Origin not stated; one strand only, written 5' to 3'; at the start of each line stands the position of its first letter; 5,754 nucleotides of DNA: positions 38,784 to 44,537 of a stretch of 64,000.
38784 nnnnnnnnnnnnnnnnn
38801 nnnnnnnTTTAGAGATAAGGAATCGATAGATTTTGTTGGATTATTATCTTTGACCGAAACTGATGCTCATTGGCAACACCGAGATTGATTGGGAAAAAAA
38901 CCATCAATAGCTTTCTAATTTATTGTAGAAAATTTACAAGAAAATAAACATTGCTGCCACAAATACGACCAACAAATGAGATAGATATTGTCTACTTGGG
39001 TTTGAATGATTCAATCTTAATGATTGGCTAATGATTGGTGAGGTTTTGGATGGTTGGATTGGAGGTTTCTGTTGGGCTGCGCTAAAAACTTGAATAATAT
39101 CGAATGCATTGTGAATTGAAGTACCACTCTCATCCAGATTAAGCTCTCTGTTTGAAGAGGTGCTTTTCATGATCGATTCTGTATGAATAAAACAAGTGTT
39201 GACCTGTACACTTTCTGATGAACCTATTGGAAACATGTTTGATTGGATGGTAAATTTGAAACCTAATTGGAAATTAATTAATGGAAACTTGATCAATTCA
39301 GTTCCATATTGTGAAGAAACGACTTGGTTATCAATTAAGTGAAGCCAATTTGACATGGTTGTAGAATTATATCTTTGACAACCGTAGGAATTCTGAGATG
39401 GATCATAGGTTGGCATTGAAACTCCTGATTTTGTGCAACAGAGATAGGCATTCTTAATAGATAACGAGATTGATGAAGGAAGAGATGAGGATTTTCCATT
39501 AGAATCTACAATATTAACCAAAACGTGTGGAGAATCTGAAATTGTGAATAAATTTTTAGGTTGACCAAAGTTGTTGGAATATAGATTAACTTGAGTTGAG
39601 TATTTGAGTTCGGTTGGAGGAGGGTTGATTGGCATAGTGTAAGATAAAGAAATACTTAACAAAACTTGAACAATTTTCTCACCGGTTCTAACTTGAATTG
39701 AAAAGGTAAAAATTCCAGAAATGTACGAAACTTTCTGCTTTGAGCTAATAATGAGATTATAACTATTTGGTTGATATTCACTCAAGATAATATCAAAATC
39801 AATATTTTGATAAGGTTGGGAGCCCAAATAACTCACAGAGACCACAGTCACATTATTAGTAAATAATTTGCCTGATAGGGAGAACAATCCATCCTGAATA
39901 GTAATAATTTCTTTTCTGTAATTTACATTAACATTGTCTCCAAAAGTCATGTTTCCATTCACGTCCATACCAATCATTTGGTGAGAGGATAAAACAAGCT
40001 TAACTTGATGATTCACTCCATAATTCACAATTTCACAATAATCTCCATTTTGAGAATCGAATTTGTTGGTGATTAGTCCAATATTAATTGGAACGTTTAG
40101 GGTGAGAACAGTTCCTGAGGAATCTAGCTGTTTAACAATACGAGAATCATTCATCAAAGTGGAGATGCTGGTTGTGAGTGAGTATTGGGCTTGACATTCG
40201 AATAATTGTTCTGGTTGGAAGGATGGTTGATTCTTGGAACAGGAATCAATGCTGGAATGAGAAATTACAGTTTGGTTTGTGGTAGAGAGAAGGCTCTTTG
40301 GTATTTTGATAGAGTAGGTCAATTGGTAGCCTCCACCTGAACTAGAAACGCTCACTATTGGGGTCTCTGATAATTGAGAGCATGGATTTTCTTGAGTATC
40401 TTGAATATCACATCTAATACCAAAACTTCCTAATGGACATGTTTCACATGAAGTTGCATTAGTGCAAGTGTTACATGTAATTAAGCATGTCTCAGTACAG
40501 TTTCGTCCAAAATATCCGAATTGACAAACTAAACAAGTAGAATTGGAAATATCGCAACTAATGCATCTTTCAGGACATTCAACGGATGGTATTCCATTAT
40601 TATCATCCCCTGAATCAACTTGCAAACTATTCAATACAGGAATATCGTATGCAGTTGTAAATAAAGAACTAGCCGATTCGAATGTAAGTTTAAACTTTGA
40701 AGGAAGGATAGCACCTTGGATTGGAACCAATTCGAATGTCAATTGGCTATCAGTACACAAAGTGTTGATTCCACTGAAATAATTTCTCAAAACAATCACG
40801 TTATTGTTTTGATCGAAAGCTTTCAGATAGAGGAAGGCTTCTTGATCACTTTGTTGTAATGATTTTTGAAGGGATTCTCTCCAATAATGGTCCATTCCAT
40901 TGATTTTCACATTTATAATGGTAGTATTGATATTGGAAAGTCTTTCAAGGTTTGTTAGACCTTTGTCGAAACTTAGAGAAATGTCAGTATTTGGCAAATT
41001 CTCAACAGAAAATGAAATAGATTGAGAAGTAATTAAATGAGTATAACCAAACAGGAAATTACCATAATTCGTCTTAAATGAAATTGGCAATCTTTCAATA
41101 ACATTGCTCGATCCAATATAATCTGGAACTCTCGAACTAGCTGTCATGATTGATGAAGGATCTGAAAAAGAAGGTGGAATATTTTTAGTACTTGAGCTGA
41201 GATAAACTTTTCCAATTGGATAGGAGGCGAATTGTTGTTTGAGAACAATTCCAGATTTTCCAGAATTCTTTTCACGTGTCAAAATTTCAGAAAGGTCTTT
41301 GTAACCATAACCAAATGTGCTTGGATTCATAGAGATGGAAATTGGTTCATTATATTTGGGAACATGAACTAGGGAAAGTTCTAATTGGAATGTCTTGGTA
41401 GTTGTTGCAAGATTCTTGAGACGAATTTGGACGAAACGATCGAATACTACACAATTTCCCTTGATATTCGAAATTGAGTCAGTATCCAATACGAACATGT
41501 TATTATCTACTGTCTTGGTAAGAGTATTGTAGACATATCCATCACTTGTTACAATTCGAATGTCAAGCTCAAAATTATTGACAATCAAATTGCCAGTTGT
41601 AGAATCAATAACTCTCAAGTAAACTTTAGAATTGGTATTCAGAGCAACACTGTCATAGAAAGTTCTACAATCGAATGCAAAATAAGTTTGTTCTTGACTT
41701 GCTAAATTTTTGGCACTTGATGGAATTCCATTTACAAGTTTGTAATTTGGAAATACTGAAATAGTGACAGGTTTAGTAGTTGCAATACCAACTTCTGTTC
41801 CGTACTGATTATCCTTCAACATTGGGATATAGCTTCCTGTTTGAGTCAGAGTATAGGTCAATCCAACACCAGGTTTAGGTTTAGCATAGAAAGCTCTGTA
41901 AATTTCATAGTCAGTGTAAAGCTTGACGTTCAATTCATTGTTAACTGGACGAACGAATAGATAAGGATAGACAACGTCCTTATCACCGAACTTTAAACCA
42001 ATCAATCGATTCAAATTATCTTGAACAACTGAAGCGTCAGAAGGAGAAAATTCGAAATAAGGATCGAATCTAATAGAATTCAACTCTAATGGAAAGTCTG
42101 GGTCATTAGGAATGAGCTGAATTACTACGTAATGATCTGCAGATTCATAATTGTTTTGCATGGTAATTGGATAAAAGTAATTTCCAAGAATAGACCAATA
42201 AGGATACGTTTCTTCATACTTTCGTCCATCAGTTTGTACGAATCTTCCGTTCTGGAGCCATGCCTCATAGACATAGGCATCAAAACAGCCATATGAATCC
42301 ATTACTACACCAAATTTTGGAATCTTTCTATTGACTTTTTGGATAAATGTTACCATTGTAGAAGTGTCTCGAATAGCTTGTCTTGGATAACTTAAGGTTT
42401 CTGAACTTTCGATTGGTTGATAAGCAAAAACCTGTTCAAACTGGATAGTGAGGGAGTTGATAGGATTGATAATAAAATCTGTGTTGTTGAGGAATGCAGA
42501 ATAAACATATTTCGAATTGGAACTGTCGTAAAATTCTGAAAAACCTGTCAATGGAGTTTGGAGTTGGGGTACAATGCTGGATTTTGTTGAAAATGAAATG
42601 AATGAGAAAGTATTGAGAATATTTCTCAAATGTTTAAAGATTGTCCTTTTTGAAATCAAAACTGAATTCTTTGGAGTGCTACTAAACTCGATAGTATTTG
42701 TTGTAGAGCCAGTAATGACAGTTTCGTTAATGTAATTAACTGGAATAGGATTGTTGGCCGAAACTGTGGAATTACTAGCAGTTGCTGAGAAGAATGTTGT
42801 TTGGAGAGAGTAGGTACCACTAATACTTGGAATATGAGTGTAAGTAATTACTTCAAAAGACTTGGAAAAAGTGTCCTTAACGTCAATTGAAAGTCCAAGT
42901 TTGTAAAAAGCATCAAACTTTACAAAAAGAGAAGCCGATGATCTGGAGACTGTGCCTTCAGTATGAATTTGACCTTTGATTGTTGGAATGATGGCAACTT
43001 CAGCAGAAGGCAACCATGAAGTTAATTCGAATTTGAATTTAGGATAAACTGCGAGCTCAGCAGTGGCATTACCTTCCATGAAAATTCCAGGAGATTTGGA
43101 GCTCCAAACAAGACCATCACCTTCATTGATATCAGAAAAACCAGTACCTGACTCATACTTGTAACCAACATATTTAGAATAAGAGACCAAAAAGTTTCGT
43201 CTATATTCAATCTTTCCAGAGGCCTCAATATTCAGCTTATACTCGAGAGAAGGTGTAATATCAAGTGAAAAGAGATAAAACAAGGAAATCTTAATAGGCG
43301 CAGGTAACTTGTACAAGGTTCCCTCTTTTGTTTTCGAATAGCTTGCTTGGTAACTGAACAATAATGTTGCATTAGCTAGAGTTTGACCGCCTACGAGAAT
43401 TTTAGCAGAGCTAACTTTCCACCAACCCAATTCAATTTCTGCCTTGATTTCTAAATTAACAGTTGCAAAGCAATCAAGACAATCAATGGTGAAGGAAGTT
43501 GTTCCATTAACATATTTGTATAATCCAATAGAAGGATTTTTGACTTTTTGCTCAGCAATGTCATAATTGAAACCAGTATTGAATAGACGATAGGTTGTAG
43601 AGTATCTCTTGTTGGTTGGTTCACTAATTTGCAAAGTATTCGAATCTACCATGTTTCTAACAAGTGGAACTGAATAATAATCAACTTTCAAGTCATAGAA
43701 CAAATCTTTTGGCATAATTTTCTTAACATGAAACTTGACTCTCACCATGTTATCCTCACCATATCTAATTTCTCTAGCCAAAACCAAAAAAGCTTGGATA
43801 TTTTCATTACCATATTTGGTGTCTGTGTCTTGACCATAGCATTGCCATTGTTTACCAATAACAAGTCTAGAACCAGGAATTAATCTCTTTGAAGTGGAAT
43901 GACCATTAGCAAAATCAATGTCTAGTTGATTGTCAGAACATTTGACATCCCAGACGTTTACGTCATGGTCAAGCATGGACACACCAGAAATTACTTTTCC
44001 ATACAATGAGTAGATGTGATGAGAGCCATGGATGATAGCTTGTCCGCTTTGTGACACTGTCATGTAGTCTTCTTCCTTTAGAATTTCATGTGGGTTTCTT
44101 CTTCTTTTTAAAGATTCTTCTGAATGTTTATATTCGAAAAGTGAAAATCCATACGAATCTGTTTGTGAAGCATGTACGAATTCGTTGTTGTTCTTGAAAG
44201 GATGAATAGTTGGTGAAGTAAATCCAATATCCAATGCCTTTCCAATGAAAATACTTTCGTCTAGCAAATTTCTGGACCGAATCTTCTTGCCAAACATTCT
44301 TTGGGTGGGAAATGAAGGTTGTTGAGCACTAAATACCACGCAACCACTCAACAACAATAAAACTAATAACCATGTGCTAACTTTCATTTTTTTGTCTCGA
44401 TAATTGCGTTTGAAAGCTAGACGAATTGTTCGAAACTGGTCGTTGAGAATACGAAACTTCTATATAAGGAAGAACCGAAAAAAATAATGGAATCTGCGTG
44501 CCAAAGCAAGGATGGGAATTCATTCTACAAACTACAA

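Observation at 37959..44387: Secreted periplasmic-binding-protein-like gene directly downstream of a roughly 1800-aa Cys-repeat surface protein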

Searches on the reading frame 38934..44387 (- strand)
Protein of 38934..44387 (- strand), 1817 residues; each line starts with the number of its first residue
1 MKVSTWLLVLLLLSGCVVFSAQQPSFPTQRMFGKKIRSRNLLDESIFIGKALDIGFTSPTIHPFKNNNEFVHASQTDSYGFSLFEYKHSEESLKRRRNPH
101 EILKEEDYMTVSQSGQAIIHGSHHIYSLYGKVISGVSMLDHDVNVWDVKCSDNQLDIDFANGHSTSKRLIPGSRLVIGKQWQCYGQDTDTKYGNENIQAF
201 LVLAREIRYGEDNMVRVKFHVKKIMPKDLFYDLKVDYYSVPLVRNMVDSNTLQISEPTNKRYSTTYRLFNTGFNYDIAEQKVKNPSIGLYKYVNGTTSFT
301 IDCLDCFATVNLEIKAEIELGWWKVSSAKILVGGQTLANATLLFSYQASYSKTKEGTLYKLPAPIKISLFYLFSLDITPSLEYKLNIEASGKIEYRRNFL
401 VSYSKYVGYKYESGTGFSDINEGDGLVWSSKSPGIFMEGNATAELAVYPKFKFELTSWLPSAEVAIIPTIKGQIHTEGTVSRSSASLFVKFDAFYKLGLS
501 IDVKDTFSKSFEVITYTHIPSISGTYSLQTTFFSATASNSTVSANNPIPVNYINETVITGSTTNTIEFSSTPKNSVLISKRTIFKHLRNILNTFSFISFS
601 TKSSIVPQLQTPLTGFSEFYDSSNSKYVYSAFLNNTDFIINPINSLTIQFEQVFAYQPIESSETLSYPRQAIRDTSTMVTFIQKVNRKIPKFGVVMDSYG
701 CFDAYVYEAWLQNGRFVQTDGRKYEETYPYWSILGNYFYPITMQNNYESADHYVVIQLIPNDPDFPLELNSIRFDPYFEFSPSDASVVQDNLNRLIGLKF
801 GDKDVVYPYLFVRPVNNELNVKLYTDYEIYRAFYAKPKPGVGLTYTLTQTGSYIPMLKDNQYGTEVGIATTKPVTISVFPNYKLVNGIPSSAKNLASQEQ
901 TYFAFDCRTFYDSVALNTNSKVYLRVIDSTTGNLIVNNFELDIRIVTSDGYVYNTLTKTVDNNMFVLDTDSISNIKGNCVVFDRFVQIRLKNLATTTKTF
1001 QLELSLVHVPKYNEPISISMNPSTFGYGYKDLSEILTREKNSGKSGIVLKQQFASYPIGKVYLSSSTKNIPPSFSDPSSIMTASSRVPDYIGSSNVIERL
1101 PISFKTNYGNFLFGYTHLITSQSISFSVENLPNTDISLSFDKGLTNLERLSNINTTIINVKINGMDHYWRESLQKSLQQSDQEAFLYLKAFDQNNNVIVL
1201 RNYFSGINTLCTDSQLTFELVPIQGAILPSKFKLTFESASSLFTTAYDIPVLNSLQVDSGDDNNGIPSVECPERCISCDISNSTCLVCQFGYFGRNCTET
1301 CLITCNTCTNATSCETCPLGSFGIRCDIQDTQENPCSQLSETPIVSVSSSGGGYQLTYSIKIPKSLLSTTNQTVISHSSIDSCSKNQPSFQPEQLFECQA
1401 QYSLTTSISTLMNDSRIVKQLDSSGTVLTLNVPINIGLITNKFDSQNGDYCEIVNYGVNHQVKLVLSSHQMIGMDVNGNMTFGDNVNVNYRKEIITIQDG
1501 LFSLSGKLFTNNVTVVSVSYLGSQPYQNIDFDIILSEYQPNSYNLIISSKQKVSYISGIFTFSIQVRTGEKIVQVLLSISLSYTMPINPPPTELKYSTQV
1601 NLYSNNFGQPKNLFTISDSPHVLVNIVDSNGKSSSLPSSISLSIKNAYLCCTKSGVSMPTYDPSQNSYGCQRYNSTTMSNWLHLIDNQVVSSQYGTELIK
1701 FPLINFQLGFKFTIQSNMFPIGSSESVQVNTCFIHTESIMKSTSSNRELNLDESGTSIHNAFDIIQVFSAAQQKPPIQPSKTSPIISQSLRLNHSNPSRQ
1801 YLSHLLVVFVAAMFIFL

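Call 3: search_protein_families(library=pfam, proteins=[window:38934-44387:-], max_evalue=1)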
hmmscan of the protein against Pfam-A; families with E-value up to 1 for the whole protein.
window:38934-44387:- (1817 aa): 0 families

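Call 8: find_homologous_proteins(query=window:38934-44387:-, max_evalue=0.001)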
Query window:38934-44387:-: 8000 candidates shared short words with the query, none scored E <= 0.001.

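Call 19: list_cluster_members(proteins=[window:38934-44387:-, P0001, window:35726-36484:-])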
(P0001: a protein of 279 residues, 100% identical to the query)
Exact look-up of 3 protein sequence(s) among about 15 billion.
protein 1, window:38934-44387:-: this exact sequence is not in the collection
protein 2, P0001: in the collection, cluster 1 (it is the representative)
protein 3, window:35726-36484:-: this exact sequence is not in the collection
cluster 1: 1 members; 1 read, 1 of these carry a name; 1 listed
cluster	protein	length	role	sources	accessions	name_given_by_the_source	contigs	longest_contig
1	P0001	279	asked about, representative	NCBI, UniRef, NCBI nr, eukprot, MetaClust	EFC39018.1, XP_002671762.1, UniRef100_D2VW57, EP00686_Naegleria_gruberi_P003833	predicted protein [Naegleria gruberi] | Predicted protein n=1 Tax=Naegleria gruberi TaxID=5762 RepID=D2VW57_NAEGR | uncharacterized protein NAEGRDRAFT_73258 [Naegleria gruberi]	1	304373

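Call 32: find_related_loci(query=window:38934-44387:-, collection=metagenome_contigs, flank=5000)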
Query window:38934-44387:- (1817 aa) in metagenome_contigs; peptide patterns used: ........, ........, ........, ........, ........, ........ (x = any residue, [..] = any of these).
34 stretches matched a pattern, but none encodes a relative of the query by tblastn (E <= 1e-3).

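Call 33: search_solved_structures(query=window:38934-44387:-, max_evalue=1)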
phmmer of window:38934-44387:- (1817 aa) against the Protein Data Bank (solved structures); distinct sequences matched with E-value up to 1: 0.

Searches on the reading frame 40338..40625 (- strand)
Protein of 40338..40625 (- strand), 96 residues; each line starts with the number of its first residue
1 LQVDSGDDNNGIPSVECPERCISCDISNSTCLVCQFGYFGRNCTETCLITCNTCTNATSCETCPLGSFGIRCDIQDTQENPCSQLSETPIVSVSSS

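Call 38: search_protein_families(library=pfam, max_evalue=10, proteins=[window:40338-40625:-])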
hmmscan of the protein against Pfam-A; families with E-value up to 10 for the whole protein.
seq(96 aa): 0 families

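Call 82: search_solved_structures(query=window:40338-40625:-, max_evalue=10, show_alignments=3)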
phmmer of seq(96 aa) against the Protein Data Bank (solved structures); distinct sequences matched with E-value up to 10: 2.
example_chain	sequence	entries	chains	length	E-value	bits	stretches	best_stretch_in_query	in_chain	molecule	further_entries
8oqh_A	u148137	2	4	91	0.44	14.2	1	29-74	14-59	Type 1 phosphatidylinositol 4,5-bisphosphate 4-phosphatase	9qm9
5v96_A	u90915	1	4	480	5.5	10.6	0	24-46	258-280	S-adenosyl-l-homocysteine Hydrolase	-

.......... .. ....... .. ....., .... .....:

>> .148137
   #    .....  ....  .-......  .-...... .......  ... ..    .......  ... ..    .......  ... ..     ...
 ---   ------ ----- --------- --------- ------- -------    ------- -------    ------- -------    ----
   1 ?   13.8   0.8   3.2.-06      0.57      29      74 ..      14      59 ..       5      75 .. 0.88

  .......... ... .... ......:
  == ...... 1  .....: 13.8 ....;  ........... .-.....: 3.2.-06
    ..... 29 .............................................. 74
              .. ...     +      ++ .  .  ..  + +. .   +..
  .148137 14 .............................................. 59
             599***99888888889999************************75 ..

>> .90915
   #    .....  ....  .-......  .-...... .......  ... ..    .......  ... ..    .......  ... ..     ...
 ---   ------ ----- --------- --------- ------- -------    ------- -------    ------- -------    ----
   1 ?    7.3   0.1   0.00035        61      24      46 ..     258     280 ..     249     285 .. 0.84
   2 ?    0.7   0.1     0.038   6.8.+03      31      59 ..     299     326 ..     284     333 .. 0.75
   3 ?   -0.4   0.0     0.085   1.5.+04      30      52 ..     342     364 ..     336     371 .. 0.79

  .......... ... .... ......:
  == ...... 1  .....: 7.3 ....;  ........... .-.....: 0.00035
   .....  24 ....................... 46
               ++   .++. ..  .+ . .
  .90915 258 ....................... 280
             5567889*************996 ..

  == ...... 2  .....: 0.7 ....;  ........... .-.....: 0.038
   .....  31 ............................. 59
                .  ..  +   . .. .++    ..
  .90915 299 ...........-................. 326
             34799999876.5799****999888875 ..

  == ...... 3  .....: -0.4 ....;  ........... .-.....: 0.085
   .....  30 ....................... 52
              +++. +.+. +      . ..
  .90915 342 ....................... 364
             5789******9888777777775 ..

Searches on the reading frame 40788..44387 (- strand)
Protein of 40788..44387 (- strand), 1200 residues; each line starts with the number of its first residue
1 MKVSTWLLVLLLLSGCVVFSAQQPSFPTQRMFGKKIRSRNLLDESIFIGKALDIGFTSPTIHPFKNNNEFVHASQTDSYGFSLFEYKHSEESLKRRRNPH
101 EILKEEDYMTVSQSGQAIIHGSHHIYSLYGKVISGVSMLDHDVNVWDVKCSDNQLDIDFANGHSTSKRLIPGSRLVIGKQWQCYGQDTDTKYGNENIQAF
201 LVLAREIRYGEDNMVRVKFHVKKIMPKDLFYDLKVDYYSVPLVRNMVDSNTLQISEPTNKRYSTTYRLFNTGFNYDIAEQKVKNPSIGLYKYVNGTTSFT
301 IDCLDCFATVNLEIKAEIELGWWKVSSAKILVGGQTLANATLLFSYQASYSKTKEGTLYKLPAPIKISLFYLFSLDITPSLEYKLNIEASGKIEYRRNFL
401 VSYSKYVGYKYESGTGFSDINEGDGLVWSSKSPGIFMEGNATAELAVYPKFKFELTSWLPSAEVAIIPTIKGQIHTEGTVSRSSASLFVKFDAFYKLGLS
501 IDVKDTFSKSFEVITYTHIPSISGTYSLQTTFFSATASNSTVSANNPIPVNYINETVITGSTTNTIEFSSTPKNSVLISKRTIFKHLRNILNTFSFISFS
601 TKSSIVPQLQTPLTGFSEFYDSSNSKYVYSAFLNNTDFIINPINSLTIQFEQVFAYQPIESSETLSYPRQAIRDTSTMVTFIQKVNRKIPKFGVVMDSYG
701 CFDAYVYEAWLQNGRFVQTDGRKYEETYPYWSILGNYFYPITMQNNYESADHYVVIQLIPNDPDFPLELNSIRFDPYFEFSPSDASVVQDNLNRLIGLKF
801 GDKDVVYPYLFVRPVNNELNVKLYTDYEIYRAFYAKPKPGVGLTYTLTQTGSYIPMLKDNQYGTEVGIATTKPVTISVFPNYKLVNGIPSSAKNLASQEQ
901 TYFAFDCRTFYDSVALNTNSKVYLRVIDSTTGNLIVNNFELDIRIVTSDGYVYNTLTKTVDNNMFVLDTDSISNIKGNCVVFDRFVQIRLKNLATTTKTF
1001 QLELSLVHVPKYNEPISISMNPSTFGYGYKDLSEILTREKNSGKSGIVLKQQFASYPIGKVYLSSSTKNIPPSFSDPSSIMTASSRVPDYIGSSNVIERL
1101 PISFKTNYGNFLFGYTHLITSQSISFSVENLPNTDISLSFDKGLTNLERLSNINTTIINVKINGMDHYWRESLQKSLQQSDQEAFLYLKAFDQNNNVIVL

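Call 66: predict_structure(protein=window:40788-44387:-)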
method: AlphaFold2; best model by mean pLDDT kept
length: 1200 residues; sequences in the alignment: 1
mean_pLDDT: 30.5   pTM: 0.28
mean pLDDT of the five models: 30.5, 24.7, 23.6, 22.3, 21.9
residues with pLDDT >= 90: 0; 70-90: 1; 50-70: 87; < 50: 1112
segments of 3 or more residues with pLDDT < 50: 1-358, 360-900, 912-920, 995-997, 1004-1200
pLDDT, mean of each block of 10 residues (from residue 1): 33 29 27 24 23 23 24 26 25 27 25 23 22 23 38 44 35 33 37 33 38 42 32 23 22 22 22 25 24 27 31 34 32 34 32 41 33 28 28 26 24 24 23 25 24 28 29 29 30 29 28 25 22 22 23 24 23 25 32 26 23 27 30 26 23 25 26 30 30 24 30 27 30 27 24 28 26 26 31 32 30 30 33 28 23 24 25 29 30 38 54 46 56 57 60 61 58 61 59 55 44 26 25 26 23 24 23 26 23 24 23 27 26 30 32 30 40 39 31 35
secondary structure, 60 per line:
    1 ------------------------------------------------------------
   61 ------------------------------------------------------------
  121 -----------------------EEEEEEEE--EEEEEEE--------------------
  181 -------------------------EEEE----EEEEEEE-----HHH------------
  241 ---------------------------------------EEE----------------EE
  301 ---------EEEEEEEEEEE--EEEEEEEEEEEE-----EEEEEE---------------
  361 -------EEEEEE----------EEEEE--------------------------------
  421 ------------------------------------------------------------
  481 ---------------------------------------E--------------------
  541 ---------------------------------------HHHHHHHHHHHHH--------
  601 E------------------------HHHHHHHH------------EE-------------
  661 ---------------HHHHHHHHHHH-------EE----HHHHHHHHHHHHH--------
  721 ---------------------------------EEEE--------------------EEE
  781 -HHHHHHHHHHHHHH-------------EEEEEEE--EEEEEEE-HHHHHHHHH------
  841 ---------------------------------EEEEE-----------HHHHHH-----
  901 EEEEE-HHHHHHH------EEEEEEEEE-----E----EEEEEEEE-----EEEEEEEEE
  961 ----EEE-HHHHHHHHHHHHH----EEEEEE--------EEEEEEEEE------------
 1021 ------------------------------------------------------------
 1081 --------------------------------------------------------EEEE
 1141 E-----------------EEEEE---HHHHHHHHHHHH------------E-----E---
elements in order (helices of 4 or more, strands of 3 or more residues): E144-151 E154-160 E206-209 E214-220 E280-282 E310-320 E323-334 E340-345 E368-373 E384-388 H580-592 H626-633 H676-686 H700-712 E754-757 E778-780 H782-795 E809-815 E818-824 H826-834 E874-878 H890-895 E901-905 H907-913 E920-928 E939-946 E952-960 E965-967 H969-981 E986-991 E1000-1008 E1137-1141 E1159-1163 H1167-1178
